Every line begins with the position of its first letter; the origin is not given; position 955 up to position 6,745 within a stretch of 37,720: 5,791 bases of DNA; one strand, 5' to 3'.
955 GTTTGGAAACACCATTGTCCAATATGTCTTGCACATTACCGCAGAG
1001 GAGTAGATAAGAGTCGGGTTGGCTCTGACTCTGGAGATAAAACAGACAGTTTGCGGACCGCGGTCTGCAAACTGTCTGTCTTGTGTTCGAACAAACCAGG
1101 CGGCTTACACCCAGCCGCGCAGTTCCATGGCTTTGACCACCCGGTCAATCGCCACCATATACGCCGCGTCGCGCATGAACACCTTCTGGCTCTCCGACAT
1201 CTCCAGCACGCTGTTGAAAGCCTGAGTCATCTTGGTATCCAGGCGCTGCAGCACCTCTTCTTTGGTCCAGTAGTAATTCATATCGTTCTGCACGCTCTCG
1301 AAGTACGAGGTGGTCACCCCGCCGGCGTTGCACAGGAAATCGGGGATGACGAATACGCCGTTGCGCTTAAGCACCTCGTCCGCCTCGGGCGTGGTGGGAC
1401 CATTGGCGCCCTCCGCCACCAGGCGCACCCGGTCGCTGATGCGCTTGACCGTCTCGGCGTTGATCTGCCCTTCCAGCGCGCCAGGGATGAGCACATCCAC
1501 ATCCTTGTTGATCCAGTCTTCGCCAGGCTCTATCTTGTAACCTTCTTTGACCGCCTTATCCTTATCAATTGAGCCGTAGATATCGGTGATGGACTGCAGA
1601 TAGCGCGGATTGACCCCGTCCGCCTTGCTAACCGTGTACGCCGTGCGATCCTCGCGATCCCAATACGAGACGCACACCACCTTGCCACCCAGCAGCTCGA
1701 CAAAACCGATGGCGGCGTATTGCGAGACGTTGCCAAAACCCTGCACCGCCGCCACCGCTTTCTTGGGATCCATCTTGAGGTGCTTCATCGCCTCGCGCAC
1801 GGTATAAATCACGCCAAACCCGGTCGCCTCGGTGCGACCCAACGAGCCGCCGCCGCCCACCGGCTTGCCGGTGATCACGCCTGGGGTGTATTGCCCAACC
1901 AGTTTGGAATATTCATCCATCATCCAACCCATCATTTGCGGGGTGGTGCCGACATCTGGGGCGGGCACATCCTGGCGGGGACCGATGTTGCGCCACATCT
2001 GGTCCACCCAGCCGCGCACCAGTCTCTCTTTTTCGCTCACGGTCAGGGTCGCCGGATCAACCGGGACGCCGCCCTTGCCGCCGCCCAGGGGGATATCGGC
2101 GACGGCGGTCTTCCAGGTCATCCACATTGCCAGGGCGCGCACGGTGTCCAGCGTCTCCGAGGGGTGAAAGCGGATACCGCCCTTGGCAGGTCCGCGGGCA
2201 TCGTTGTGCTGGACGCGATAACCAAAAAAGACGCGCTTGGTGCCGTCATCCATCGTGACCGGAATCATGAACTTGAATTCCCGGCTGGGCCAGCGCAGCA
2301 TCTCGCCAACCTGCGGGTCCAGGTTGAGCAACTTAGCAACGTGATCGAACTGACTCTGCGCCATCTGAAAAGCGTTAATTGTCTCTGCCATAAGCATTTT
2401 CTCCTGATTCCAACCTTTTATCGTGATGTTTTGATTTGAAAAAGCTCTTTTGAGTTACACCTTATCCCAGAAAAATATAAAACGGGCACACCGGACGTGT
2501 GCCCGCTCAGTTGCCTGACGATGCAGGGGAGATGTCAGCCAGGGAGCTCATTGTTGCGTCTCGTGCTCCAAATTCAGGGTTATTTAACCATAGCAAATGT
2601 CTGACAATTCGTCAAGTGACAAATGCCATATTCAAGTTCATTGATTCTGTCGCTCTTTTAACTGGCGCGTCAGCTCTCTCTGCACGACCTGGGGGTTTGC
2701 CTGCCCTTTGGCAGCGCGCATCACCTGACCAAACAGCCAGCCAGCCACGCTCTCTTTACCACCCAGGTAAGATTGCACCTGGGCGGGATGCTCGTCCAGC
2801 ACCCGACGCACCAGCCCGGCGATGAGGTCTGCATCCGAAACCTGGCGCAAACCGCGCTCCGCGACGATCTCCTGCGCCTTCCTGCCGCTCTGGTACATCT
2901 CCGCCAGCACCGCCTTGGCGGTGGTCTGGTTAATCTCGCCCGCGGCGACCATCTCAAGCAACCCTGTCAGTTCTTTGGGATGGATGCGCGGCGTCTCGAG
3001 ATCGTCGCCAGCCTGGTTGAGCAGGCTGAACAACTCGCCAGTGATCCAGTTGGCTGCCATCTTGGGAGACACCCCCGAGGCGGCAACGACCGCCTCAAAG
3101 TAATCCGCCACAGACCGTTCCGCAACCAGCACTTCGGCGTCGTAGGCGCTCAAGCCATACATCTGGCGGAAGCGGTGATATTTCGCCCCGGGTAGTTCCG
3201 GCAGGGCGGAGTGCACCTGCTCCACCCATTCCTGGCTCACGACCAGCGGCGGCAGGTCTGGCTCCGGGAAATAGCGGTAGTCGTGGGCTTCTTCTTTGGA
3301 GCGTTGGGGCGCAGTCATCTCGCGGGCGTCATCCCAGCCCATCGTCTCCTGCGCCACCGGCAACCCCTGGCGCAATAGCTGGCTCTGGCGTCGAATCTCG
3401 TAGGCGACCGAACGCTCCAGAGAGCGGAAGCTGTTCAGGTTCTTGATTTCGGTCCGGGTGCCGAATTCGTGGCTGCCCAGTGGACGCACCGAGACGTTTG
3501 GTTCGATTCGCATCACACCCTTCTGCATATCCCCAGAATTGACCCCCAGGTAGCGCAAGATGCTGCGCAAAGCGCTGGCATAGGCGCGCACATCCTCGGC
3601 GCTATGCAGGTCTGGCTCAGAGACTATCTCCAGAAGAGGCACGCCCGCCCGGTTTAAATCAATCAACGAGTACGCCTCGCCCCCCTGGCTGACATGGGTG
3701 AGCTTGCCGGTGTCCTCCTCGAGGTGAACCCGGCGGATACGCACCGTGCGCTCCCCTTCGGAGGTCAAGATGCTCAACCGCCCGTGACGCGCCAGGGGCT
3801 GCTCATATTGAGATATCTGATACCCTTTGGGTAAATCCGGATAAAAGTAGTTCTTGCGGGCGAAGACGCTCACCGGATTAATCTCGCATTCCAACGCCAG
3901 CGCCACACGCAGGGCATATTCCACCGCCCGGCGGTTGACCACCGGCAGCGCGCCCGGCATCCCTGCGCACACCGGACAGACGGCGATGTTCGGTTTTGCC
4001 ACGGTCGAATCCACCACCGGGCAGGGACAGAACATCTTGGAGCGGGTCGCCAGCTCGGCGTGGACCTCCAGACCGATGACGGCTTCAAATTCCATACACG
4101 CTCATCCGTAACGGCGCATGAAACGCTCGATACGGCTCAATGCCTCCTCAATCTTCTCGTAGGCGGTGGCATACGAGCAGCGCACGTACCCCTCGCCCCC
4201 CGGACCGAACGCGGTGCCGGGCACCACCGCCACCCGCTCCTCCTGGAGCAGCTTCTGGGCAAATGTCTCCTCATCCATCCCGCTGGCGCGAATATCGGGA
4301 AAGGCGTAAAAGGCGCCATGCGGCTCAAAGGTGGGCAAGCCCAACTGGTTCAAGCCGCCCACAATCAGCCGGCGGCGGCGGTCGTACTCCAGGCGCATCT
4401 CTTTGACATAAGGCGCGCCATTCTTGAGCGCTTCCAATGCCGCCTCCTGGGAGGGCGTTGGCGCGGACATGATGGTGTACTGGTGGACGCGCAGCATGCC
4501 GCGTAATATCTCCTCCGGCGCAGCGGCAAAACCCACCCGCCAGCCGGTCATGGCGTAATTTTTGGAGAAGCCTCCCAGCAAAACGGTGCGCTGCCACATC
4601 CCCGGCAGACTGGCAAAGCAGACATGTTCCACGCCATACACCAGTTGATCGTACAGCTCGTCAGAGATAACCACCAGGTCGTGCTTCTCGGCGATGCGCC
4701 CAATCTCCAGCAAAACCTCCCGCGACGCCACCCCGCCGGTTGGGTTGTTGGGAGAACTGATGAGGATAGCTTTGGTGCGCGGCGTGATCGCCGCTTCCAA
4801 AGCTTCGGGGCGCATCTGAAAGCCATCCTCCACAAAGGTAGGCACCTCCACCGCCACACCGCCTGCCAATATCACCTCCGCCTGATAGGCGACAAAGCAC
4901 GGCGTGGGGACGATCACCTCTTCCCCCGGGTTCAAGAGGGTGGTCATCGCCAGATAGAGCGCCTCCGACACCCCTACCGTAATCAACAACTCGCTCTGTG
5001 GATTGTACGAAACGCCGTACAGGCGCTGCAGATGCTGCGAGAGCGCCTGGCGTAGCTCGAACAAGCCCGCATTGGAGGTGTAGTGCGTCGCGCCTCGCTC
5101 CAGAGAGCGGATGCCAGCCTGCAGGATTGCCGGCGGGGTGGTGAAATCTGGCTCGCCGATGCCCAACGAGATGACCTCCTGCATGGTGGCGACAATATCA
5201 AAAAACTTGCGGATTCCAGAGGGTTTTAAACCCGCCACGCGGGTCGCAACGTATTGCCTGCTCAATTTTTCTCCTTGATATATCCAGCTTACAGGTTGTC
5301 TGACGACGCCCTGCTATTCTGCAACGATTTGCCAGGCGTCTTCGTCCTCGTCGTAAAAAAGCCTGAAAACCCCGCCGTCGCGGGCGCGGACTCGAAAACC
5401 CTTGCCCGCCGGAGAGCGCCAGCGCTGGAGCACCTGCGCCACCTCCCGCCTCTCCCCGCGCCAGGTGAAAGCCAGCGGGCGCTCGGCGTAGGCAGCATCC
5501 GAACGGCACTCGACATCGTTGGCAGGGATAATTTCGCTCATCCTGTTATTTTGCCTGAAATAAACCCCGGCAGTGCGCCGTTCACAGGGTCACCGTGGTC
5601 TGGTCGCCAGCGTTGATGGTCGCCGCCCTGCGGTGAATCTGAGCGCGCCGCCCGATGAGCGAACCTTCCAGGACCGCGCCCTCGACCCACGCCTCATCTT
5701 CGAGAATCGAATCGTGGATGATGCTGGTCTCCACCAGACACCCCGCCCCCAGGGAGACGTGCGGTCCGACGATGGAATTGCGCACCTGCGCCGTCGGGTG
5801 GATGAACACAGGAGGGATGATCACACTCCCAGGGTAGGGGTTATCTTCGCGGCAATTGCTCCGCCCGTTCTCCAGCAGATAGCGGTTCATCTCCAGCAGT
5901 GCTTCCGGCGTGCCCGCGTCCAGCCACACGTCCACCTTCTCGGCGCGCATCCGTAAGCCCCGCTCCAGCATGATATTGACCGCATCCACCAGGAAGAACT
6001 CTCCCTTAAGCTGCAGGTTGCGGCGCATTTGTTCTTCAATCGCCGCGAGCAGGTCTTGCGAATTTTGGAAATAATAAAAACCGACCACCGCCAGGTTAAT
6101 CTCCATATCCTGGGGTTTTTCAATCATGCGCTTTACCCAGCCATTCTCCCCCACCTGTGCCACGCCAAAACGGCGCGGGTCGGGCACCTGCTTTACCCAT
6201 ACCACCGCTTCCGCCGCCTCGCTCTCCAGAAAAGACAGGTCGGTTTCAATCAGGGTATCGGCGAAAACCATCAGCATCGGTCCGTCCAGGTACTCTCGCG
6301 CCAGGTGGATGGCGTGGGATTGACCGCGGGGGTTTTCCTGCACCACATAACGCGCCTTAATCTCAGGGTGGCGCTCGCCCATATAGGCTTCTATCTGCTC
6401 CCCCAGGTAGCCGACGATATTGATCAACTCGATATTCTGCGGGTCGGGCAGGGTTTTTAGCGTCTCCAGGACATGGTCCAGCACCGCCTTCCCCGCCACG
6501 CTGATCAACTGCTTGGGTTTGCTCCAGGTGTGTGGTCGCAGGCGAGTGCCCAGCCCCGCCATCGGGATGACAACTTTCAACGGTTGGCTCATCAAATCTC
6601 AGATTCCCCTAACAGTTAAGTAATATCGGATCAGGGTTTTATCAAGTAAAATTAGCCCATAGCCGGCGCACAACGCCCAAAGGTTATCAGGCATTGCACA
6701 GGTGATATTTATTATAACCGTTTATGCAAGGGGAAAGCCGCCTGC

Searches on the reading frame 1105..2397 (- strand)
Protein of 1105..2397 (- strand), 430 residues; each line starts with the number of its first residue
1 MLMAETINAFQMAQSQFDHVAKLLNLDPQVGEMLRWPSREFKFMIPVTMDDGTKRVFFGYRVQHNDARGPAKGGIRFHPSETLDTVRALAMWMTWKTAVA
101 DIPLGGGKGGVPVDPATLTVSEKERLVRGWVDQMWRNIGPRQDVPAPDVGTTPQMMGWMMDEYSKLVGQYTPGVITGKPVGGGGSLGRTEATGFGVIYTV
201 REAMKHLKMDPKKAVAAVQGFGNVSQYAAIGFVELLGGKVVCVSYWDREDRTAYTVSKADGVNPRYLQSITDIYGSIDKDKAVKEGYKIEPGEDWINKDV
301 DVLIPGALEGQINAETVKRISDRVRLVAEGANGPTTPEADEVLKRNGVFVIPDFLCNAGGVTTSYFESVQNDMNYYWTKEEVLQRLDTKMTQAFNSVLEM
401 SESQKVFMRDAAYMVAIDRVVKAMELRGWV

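Call 9: search_protein_families(library=pfam, proteins=[window:1105-2397:-])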
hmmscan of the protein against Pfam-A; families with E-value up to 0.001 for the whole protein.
window:1105-2397:- (430 aa): 2 families
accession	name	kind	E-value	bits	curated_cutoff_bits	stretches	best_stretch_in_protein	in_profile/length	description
PF00208.27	ELFV_dehydrog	-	1.1e-68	231.9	23.4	1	183-428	1-241/241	Glutamate/Leucine/Phenylalanine/Valine dehydrogenase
PF02812.23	ELFV_dehydrog_N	-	7.2e-54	181.4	25.3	1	37-165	1-129/129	Glu/Leu/Phe/Val dehydrogenase, dimerisation domain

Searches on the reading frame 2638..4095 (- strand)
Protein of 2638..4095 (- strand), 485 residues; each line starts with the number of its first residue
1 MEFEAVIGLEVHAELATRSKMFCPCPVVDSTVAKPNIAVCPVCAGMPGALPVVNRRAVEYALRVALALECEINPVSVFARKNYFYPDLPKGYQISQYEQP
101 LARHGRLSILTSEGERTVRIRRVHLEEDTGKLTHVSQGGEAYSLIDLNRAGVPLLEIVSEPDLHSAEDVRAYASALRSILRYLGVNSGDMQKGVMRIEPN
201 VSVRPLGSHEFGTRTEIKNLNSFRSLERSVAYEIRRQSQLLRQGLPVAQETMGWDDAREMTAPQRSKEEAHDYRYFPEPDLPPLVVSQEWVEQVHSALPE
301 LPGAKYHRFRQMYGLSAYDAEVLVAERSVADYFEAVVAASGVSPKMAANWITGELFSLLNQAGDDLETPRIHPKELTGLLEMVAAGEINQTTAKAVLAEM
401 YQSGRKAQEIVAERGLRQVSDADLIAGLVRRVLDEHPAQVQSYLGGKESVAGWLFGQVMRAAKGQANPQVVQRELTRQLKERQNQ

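Call 9: search_protein_families(library=pfam, proteins=[window:2638-4095:-])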
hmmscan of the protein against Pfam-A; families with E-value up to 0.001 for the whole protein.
window:2638-4095:- (485 aa): 2 families
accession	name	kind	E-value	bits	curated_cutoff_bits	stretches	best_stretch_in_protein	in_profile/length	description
PF02934.20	GatB_N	-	1e-117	392.7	23.4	1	6-292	2-277/277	GatB/GatE catalytic domain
PF02637.23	GatB_Yqey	-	2.6e-42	144.6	27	1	331-479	1-148/148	GatB domain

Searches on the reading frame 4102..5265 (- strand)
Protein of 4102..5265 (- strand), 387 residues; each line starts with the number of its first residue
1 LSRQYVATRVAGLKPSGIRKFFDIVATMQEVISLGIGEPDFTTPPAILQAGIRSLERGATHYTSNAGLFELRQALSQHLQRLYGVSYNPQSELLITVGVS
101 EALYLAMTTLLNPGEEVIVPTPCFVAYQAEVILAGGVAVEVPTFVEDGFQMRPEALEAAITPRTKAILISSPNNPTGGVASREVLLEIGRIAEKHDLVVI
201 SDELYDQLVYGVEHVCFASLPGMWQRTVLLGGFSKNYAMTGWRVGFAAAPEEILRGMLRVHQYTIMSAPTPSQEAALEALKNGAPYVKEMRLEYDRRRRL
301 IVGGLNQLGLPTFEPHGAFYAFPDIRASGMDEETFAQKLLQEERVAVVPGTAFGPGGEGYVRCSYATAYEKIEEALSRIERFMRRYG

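Call 9: search_protein_families(library=pfam, proteins=[window:4102-5265:-])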
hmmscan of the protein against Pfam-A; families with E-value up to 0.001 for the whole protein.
window:4102-5265:- (387 aa): 5 families
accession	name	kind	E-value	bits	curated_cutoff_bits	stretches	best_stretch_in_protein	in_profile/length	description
PF00155.27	Aminotran_1_2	-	2.7e-74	251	19.7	1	30-379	2-361/361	Aminotransferase class I and II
PF01041.23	DegT_DnrJ_EryC1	-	7.2e-12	45.6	19.8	1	100-202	49-145/360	DegT/DnrJ/EryC1/StrS aminotransferase family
PF01053.26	Cys_Met_Meta_PP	-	1.2e-05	24.5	27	1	74-202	56-173/381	Cys/Met metabolism PLP-dependent enzyme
PF01212.27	Beta_elim_lyase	-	8.1e-05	22.5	27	1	103-202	60-168/288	Beta-eliminating lyase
PF00266.25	Aminotran_5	-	9.1e-05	22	21.5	1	89-202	60-175/371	Aminotransferase class-V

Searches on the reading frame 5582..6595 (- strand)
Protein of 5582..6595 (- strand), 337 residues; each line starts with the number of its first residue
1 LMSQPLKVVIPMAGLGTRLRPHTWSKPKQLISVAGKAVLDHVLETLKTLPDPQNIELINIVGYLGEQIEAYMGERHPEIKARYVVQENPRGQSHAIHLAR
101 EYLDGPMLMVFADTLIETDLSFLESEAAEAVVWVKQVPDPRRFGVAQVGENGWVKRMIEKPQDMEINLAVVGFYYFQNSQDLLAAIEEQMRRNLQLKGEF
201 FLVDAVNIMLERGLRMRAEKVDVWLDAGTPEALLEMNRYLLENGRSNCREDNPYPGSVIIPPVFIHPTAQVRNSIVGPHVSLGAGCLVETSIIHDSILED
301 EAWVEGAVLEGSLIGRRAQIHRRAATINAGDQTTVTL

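Call 9: search_protein_families(library=pfam, proteins=[window:5582-6595:-])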
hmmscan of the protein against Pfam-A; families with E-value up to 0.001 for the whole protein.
window:5582-6595:- (337 aa): 6 families
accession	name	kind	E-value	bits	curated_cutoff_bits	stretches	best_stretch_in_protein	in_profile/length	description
PF00483.29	NTP_transferase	-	3e-28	99.5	21.2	1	8-241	2-243/245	Nucleotidyl transferase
PF24894.1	Hexapep_GlmU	-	4.4e-05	24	23.3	0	257-295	35-73/104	GlmU-like, C-terminal hexapeptide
PF12804.13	NTP_transf_3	-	4.7e-05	24.1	27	1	9-114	2-96/160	MobA-like NTP transferase domain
PF25084.1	LbH_EIF2B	-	0.0002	21.7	54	1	263-323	28-90/105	EIF2B subunit epsilon LbH domain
PF01128.25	IspD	-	0.00048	20.4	27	1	7-61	2-50/221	2-C-methyl-D-erythritol 4-phosphate cytidylyltransferase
PF00132.30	Hexapep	-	0.00075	19.5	27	0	257-288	2-34/36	Bacterial transferase hexapeptide (six repeats)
